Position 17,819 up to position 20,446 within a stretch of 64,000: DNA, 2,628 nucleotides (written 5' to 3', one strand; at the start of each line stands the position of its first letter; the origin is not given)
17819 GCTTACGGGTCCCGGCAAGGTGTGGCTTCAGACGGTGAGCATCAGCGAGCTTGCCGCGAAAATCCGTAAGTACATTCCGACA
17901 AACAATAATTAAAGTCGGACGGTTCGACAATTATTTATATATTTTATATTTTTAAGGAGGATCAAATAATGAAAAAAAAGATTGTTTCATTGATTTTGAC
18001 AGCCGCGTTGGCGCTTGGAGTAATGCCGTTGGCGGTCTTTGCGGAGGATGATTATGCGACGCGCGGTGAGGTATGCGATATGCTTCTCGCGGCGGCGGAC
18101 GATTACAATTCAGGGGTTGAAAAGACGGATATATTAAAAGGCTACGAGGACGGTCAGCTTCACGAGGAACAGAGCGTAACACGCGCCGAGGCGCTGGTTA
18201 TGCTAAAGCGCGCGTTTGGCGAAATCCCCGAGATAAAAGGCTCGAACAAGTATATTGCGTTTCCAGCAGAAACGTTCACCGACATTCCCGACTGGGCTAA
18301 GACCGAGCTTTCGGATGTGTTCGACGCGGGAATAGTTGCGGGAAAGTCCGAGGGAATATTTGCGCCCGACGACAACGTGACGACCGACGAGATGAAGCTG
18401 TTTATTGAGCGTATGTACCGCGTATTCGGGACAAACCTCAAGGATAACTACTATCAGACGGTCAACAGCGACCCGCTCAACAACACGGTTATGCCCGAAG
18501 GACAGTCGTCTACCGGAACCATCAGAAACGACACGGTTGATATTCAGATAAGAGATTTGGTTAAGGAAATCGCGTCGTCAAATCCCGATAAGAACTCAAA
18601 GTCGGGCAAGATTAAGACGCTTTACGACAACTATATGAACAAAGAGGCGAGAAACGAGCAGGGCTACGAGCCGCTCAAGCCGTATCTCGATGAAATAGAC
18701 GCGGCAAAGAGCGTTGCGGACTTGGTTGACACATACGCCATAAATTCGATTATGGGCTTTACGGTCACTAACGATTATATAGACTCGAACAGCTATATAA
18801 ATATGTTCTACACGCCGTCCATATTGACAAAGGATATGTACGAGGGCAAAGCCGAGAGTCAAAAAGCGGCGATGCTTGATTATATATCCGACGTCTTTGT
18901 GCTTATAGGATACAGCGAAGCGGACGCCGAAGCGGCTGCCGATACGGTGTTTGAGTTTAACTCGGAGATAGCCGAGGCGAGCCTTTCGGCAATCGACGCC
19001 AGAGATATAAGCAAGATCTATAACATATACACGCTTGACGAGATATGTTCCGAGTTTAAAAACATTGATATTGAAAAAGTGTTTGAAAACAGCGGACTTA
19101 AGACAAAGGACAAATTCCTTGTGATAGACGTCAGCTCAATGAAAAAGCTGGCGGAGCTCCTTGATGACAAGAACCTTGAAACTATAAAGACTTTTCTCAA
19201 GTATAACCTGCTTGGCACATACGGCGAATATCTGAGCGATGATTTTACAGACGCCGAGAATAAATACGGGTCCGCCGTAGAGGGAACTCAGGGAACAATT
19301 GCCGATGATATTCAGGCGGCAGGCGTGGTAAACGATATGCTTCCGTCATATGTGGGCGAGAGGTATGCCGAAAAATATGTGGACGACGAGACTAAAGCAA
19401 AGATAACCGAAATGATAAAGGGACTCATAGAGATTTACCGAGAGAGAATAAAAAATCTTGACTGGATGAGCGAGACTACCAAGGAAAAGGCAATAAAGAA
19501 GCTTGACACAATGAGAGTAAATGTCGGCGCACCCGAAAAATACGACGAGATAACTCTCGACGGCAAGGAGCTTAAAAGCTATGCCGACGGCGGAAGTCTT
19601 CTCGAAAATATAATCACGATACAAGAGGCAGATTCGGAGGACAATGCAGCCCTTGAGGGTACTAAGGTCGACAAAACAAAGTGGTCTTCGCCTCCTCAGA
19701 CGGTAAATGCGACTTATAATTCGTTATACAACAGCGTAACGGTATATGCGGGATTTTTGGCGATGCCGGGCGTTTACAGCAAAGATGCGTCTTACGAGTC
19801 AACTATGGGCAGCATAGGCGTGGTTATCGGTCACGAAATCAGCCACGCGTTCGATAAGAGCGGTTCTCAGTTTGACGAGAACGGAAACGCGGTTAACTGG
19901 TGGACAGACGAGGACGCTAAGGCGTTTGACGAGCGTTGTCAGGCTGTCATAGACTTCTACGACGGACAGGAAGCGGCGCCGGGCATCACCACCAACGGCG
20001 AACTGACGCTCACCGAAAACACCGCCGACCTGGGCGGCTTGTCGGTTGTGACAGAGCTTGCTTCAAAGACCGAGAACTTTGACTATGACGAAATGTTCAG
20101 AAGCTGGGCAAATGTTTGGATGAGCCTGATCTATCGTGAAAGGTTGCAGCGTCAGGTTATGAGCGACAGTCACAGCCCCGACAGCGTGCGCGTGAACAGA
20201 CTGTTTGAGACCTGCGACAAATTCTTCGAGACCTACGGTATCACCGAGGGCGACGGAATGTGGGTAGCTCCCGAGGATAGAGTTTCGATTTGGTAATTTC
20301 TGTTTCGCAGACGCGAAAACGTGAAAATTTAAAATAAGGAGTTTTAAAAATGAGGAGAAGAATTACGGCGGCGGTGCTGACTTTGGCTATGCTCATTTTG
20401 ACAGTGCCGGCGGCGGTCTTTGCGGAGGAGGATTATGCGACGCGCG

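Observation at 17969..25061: Head-to-tail triplication of SLH-tagged M13 metallopeptidases with an exact 2381-bp period and mosaic conservation (homogenised ends, diverged cores)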

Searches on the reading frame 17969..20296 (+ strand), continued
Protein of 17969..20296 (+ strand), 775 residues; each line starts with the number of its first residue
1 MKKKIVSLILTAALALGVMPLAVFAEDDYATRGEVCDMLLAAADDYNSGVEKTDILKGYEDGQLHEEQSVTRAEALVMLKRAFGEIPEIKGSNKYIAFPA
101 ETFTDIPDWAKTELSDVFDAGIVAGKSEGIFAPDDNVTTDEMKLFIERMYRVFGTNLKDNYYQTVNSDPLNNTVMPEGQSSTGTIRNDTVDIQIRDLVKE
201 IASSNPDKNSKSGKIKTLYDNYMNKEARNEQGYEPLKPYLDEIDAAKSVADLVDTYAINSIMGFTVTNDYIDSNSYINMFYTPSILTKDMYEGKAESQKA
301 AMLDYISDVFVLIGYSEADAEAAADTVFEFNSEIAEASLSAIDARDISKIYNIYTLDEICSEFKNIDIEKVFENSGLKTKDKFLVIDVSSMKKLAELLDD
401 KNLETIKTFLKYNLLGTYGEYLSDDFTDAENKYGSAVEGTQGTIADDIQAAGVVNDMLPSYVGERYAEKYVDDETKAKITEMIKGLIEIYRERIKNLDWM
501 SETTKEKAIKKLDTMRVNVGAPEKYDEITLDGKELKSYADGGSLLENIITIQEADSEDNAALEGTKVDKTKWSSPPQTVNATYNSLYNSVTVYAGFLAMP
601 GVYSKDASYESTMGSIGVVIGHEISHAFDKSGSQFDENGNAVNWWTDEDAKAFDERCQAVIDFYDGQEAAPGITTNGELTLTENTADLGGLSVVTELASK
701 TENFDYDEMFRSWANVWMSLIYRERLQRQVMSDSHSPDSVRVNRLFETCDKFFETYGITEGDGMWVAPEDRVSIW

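Call 55: fold_search(model_id=the predicted structure, library=pdb)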
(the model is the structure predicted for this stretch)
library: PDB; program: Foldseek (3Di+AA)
matches with E <= 10: 118; with E <= 0.001: 19
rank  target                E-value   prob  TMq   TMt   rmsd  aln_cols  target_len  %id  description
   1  9fma                  4.8e-42  1.00  0.76  0.90   2.3       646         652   28  Structure of Porphyromonas gingivalis endopeptidase (PgPepO) (released 2025-12-17)
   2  9kn2                  3.5e-41  1.00  0.76  0.90   2.3       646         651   28  Crystallization of zinc metalloproteinase PepO from Porphyromonas gingivalis (released 2025-10-01)
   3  9eyg_A                8.7e-41  1.00  0.59  0.68   7.0       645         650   29  Structure of Tannerella forsythia endopeptidase O (TfPepO) (released 2025-10-29)
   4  9eyg_B                3.1e-40  1.00  0.59  0.68   7.0       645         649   29  Structure of Tannerella forsythia endopeptidase O (TfPepO) (released 2025-10-29)
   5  4iuw                  7.0e-37  1.00  0.73  0.89   2.9       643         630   25  Crystal structure of PEPO from Lactobacillus rhamnosis HN001 (DR20) (released 2013-03-20)
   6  3zuk_A                3.0e-36  1.00  0.75  0.88   2.5       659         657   26  CRYSTAL STRUCTURE OF MYCOBACTERIUM TUBERCULOSIS ZINC METALLOPROTEASE ZMP1 IN COMPLEX WITH INHIBITOR (released 2011-08-03)
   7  6xly                  2.7e-35  1.00  0.60  0.70   6.6       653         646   26  CRYOEM STRUCTURE OF MYCOBACTERIUM TUBERCULOSIS ZINC METALLOPROTEASE ZMP1 IN OPEN STATE (released 2020-12-23)
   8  6sh1_AAA              9.8e-35  1.00  0.71  0.79   4.1       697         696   23  Crystal structure of substrate-free human neprilysin E584D. (released 2019-09-25)
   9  6svy                  1.3e-33  1.00  0.71  0.78   3.8       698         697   24  Crystal structure of Neprilysin in complex with Sampatrilat-ASP. (released 2020-05-13)
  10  4xbh_A                5.3e-33  1.00  0.72  0.80   3.7       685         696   24  Soluble rabbit neprilysin (released 2016-05-25)
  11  6suk                  6.4e-33  1.00  0.72  0.79   3.5       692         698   23  Crystal structure of Neprilysin in complex with Omapatrilat. (released 2020-05-13)
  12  1dmt                  8.8e-33  1.00  0.73  0.80   3.5       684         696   24  STRUCTURE OF HUMAN NEUTRAL ENDOPEPTIDASE COMPLEXED WITH PHOSPHORAMIDON (released 2000-12-20)
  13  4cth                  1.8e-32  1.00  0.71  0.79   3.7       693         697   24  Neprilysin variant G399V,G714K in complex with phosphoramidon (released 2014-08-13)
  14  3dwb                  4.6e-29  1.00  0.71  0.82   3.4       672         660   20  structure of human ECE-1 complexed with phosphoramidon (released 2008-11-25)
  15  7k1v                  2.7e-21  1.00  0.60  0.72   6.1       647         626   26  Partial open state of Mycobacterium tuberculosis zinc metalloprotease 1 (released 2020-12-23)
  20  6bt4                  2.9e-02  1.00  0.14  0.59   8.2       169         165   21  Crystal structure of the SLH domain of Sap from Bacillus anthracis in complex with a pyruvylated SCWP unit (released 2018-03-21)
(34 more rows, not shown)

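Call 59: list_cluster_members(proteins=[window:17969-20293:+, window:20350-22674:+, window:22731-25058:+])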
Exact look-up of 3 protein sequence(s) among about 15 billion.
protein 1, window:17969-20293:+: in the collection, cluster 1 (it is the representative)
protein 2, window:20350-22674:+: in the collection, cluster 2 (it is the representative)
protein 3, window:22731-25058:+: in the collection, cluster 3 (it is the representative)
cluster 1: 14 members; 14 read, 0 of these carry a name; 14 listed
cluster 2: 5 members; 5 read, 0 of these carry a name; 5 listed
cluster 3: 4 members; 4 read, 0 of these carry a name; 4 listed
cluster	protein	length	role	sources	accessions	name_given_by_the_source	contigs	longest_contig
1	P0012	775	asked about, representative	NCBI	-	-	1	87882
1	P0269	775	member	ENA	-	-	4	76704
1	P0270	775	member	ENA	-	-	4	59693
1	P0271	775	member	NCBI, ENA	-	-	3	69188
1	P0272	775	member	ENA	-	-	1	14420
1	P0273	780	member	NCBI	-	-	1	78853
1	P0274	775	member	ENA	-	-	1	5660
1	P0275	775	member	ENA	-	-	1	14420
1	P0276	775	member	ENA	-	-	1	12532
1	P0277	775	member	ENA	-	-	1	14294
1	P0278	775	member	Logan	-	-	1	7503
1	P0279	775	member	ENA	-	-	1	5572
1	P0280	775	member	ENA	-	-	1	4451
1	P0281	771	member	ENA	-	-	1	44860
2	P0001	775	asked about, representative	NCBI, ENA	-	-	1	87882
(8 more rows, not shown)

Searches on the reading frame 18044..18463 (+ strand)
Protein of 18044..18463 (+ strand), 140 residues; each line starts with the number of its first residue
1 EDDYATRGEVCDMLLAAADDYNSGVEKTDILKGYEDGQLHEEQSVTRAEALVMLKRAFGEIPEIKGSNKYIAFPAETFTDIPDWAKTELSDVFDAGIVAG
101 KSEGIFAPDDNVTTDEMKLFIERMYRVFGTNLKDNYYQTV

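Call 25: search_protein_families(library=pfam, proteins=[window:18047-18457:+], max_evalue=10)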
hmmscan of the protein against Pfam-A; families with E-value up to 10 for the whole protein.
seq(137 aa): 2 families
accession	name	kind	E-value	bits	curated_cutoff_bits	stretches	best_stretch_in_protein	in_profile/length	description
PF00395.25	SLH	-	2.5e-09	37.4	20.8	2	77-112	2-39/44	S-layer homology domain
PF06673.17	L_lactis_ph-MCP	-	0.092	12.2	27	1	13-72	206-263/347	Lactococcus lactis bacteriophage major capsid protein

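Call 54: search_solved_structures(query=A3, max_evalue=1, show_alignments=2)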
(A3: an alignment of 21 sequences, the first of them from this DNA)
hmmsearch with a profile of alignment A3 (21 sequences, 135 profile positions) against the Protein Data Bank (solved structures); distinct sequences matched with E-value up to 1: 14.
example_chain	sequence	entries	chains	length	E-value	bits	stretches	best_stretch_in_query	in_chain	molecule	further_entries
4aq1_C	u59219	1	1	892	5.6e-12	48.4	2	75-129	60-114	SBSB PROTEIN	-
4aq1_A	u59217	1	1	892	5.6e-12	48.4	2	75-129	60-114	SBSB PROTEIN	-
3pyw_A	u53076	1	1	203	6.4e-11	45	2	76-126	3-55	S-layer protein sap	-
6bt4_A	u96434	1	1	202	3.2e-10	42.7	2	76-126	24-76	S-layer protein sap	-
9g93_A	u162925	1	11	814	6.7e-09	38.4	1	66-126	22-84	S-layer protein sap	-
8bz2_A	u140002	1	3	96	3.8e-05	26.3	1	75-124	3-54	S-layer homology domain-containing protein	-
8bys_A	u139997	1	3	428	8.8e-05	25.1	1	70-124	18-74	S-layer homology domain-containing protein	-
8bym_A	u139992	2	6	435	0.00042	22.9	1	75-124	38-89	S-layer homology domain-containing protein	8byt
7zgx_A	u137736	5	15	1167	0.041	16.5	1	76-124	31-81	S-layer protein SlpA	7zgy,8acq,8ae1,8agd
4db8_A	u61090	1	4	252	0.32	13.6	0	75-117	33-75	Armadillo-repeat Protein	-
6wkk_A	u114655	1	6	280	0.33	13.5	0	54-97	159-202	Gp27 major capsid protein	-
3ddj_A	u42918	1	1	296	0.39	13.3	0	52-73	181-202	CBS domain-containing protein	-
3ivd_A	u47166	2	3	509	0.68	12.5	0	15-63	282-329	Nucleotidase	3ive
2q3h_A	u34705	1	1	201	0.93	12.1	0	61-102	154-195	Ras homolog gene family, member U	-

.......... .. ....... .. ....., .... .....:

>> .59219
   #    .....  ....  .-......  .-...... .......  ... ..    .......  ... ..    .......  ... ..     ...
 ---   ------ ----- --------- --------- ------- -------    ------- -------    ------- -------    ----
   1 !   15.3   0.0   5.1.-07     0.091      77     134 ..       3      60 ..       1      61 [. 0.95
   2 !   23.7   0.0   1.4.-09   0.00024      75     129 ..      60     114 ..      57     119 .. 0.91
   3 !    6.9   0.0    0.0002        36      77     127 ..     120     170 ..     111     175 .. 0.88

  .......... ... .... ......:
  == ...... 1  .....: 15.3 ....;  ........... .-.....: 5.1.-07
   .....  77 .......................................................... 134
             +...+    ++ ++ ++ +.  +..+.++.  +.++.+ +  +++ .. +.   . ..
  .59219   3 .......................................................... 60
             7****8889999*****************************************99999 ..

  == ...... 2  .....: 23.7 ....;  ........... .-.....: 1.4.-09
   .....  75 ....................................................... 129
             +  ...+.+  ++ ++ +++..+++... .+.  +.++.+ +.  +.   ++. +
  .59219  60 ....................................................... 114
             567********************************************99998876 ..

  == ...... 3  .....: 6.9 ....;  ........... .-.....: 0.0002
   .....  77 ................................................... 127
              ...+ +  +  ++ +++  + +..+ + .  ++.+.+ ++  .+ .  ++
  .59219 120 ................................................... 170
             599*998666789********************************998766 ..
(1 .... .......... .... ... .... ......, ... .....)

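Call 57: search_protein_representatives(protein=window:18044-18463:+)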
Query: 140 residues. Proteins with E-value up to 0.001 (for the whole library): 21770; up to 1e-10: 741; up to 1e-30: 39. The best 150 are listed.
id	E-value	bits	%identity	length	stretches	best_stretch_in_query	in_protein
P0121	1.2e-68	245.3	80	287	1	1-139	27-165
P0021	1.5e-67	241.7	78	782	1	1-140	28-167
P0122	2.6e-63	228.0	73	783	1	1-140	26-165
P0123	6.2e-62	223.5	71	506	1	1-139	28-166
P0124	4.5e-54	198.1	67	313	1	5-139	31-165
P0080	6.2e-53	194.4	64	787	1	2-139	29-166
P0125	6.1e-52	191.2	65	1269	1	4-139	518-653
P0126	2.9e-51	189.0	65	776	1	2-140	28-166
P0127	2.6e-50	185.9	62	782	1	2-139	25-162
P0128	2.1e-46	173.2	62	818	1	2-139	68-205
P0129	4.9e-46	172.1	53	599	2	2-139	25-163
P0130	8.6e-46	171.3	59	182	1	3-139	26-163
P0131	2.7e-45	169.7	57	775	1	5-139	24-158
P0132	3.6e-45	169.2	58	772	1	3-140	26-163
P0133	2.1e-44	166.8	60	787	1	2-138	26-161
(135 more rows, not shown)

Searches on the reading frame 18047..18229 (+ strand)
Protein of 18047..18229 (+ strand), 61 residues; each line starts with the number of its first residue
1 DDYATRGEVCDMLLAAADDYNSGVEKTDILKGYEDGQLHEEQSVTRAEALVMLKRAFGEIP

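Call 25: search_protein_families(library=pfam, proteins=[window:18047-18229:+], max_evalue=10)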
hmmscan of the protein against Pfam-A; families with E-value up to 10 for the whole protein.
seq(61 aa): 1 family
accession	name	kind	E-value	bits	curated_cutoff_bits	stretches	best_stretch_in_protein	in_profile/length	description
PF00395.25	SLH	-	0.034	14.6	20.8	1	27-49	21-43/44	S-layer homology domain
